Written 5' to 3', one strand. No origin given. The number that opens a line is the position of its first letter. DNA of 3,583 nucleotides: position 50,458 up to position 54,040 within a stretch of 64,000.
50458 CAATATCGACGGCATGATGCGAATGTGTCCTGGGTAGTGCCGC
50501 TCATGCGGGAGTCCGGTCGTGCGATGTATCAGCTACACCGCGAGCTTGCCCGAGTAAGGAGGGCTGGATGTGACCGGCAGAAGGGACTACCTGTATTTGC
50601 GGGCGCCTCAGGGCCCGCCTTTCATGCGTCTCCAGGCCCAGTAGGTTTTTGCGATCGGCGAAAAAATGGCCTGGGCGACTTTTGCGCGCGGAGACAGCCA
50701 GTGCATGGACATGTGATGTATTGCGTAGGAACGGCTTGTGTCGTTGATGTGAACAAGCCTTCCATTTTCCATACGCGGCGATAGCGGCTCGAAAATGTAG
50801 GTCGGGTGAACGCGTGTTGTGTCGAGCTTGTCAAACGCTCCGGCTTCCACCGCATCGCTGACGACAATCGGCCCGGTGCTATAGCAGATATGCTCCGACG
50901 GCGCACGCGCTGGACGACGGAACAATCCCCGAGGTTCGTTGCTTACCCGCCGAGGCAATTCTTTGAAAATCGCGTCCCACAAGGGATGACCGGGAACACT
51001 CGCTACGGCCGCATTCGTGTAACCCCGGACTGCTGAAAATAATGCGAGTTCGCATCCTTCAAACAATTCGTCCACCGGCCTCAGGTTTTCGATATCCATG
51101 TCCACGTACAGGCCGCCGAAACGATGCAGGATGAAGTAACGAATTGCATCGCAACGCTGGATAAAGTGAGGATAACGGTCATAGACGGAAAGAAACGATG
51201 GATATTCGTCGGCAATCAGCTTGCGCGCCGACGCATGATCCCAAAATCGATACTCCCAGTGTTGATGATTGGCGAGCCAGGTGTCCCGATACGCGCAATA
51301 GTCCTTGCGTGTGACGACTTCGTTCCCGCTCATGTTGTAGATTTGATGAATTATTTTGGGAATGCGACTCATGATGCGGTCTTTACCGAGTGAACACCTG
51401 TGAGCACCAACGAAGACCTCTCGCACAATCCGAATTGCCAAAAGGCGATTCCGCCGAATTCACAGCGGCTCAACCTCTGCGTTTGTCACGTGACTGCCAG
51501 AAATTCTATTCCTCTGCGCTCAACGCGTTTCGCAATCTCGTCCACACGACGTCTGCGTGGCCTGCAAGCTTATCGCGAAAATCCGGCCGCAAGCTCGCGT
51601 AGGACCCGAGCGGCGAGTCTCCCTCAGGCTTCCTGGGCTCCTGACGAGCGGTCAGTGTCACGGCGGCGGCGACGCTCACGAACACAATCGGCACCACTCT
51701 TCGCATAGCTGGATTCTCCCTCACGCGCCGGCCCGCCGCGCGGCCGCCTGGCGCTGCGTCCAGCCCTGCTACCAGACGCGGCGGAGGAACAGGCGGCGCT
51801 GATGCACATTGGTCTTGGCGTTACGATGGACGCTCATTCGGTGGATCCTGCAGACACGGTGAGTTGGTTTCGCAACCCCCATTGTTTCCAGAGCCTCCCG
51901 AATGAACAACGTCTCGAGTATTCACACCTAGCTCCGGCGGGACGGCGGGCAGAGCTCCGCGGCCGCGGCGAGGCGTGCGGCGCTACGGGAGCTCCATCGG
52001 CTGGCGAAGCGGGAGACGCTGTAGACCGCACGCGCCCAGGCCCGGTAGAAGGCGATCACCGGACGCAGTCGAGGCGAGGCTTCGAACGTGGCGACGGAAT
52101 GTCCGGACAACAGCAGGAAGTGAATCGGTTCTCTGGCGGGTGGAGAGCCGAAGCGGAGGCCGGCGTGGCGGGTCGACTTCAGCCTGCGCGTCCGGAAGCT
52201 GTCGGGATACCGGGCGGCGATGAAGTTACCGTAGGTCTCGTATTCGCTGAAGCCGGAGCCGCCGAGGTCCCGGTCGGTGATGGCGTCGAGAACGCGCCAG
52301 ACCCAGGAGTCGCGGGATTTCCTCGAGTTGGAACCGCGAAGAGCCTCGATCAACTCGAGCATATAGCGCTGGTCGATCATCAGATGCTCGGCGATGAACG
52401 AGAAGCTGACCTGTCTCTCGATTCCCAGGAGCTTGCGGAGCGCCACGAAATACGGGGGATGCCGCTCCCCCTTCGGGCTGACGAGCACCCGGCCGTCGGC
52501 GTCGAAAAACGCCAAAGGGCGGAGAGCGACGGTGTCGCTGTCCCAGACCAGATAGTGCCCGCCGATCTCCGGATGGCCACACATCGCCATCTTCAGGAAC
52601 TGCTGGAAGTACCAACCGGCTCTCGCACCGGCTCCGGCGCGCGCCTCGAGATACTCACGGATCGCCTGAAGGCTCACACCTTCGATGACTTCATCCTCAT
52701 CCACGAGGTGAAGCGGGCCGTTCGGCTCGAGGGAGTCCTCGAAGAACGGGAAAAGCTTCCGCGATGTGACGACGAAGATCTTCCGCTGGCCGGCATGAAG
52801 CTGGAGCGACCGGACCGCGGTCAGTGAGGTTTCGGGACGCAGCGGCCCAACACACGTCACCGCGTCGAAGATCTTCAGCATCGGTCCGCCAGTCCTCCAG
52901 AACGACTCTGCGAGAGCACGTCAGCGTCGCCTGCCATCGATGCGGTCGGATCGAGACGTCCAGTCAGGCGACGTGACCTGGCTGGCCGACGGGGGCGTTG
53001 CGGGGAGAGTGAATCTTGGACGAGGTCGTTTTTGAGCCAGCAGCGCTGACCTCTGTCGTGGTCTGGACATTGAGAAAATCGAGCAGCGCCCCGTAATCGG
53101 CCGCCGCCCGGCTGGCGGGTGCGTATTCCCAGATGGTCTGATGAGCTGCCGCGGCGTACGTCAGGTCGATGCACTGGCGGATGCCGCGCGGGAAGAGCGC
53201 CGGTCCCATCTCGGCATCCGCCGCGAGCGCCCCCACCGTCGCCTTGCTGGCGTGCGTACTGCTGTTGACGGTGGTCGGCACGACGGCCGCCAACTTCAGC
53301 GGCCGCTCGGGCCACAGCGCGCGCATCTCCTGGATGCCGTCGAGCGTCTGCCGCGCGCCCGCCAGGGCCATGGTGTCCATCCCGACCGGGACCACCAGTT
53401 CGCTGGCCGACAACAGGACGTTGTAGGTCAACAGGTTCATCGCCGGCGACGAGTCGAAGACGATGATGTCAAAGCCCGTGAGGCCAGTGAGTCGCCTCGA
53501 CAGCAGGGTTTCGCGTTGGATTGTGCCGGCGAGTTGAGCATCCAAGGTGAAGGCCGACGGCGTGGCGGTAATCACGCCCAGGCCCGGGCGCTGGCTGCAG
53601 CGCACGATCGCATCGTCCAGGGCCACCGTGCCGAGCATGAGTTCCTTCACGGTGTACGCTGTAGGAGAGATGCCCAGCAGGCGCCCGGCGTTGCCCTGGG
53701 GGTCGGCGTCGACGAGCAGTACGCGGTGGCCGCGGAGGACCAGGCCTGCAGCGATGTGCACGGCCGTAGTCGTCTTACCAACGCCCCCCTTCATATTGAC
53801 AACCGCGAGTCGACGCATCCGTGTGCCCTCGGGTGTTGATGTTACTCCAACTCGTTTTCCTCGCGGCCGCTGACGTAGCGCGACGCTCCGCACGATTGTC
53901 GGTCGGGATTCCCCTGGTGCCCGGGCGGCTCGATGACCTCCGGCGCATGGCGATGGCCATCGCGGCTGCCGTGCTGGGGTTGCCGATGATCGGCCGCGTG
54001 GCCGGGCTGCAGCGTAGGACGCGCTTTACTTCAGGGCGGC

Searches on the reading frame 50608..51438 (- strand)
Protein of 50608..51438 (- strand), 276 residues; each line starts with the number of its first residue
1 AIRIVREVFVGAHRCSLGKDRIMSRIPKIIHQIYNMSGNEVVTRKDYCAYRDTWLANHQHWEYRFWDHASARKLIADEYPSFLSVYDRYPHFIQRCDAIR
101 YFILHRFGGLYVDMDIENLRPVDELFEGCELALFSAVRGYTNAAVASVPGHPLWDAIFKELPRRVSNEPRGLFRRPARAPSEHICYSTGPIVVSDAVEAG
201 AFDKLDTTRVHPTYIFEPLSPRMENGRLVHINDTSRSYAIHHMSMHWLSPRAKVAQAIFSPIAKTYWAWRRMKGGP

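Call 69: search_protein_families(library=pfam, proteins=[window:50608-51438:-], max_evalue=0.00001)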
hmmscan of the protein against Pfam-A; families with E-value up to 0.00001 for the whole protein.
window:50608-51438:- (276 aa): 1 family
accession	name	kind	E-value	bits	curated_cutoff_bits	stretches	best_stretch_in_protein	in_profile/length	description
PF04488.21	Gly_transf_sug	-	5.5e-15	56.3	23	1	50-125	7-86/93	Glycosyltransferase sugar-binding region containing DXD motif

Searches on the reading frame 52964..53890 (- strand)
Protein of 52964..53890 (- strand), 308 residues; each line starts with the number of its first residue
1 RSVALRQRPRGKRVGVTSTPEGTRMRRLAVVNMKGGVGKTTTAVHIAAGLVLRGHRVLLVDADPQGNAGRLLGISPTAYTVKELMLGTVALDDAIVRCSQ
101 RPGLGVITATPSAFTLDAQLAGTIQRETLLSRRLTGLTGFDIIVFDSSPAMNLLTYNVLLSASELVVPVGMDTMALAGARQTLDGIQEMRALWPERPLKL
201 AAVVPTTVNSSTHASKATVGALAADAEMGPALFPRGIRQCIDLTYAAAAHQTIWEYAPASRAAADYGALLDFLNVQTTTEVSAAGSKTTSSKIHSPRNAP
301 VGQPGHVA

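Call 69: search_protein_families(library=pfam, proteins=[window:52964-53890:-], max_evalue=0.00001)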
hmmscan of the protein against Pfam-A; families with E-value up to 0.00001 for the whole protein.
window:52964-53890:- (308 aa): 5 families
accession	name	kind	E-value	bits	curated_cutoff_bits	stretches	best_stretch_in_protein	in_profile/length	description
PF13614.12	AAA_31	-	4.2e-35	121.7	27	1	25-190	1-168/177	AAA domain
PF01656.29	CbiA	-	2e-17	63.7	25.4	1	28-219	1-94/125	CobQ/CobB/MinD/ParA nucleotide binding domain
PF10609.15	ParA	-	5.3e-08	33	27.1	1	27-79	5-58/246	NUBPL iron-transfer P-loop NTPase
PF00142.24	Fer4_NifH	-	6.8e-08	32.7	25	1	31-270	5-241/271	4Fe-4S iron sulfur cluster binding proteins, NifH/frxC family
PF09140.17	MipZ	-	1.2e-06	28.5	20.7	1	28-64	3-39/262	ATPase MipZ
